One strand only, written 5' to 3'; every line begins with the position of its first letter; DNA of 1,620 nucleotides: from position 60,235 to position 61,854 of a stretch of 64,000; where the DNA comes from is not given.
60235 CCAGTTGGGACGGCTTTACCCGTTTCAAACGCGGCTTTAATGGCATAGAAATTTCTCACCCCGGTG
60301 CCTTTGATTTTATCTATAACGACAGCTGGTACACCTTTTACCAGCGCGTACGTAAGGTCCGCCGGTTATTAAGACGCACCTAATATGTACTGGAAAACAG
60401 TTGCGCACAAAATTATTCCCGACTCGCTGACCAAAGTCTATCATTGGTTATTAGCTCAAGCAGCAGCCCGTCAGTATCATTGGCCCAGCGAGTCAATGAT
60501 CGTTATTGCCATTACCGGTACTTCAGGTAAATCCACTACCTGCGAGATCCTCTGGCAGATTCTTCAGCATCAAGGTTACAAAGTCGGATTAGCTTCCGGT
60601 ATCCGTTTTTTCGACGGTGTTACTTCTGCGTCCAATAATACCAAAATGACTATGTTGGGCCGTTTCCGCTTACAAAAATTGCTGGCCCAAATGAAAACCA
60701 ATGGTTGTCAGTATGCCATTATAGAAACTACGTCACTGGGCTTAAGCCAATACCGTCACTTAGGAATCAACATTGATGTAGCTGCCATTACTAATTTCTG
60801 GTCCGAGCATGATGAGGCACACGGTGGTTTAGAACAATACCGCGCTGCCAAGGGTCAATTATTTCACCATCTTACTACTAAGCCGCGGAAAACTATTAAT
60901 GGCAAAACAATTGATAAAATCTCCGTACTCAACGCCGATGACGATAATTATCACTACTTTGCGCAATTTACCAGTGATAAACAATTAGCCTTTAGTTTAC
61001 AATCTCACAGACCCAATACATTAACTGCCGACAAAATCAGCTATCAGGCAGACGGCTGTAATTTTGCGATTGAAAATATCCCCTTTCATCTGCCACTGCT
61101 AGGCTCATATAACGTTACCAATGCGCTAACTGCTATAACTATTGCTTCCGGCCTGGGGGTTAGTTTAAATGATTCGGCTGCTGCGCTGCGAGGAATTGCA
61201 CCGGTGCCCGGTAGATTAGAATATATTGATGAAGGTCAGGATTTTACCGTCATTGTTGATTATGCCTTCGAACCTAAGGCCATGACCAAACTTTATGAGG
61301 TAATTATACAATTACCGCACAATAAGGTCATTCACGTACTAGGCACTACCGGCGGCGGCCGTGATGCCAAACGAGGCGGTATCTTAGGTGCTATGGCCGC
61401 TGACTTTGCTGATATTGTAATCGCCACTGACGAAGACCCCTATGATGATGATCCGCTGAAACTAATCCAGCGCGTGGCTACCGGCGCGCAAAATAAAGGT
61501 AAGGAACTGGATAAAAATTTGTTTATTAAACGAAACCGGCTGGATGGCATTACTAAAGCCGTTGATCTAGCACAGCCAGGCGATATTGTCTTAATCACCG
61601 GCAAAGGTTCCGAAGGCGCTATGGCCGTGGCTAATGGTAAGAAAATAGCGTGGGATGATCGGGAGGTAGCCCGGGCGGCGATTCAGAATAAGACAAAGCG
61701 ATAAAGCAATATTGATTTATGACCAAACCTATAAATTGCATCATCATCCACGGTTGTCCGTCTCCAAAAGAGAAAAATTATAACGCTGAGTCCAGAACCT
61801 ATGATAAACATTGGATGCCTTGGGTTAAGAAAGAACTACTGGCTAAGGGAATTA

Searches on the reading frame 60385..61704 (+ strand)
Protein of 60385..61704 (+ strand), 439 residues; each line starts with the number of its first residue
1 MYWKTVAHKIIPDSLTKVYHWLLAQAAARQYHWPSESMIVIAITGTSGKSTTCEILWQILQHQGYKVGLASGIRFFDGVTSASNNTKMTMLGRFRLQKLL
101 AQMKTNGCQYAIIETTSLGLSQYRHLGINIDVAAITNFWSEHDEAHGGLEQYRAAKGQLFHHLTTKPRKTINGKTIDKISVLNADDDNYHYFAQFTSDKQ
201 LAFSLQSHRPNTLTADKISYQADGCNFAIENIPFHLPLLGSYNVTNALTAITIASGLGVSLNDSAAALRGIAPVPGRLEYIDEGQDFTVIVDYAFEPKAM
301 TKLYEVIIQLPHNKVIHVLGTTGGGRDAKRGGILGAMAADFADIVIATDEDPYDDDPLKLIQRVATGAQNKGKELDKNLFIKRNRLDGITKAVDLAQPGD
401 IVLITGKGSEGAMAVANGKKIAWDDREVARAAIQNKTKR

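Call 100: search_protein_families(library=pfam, proteins=[window:60385-61704:+], max_evalue=0.00001)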
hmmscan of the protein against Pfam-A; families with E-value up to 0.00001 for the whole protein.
window:60385-61704:+ (439 aa): 2 families
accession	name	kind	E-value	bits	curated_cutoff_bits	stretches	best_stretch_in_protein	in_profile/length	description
PF08245.18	Mur_ligase_M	-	1.3e-35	123.7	24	1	43-253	1-199/200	Mur ligase middle domain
PF02875.26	Mur_ligase_C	-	1.4e-19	71.6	28.4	1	276-408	1-127/127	Mur ligase, glutamate ligase domain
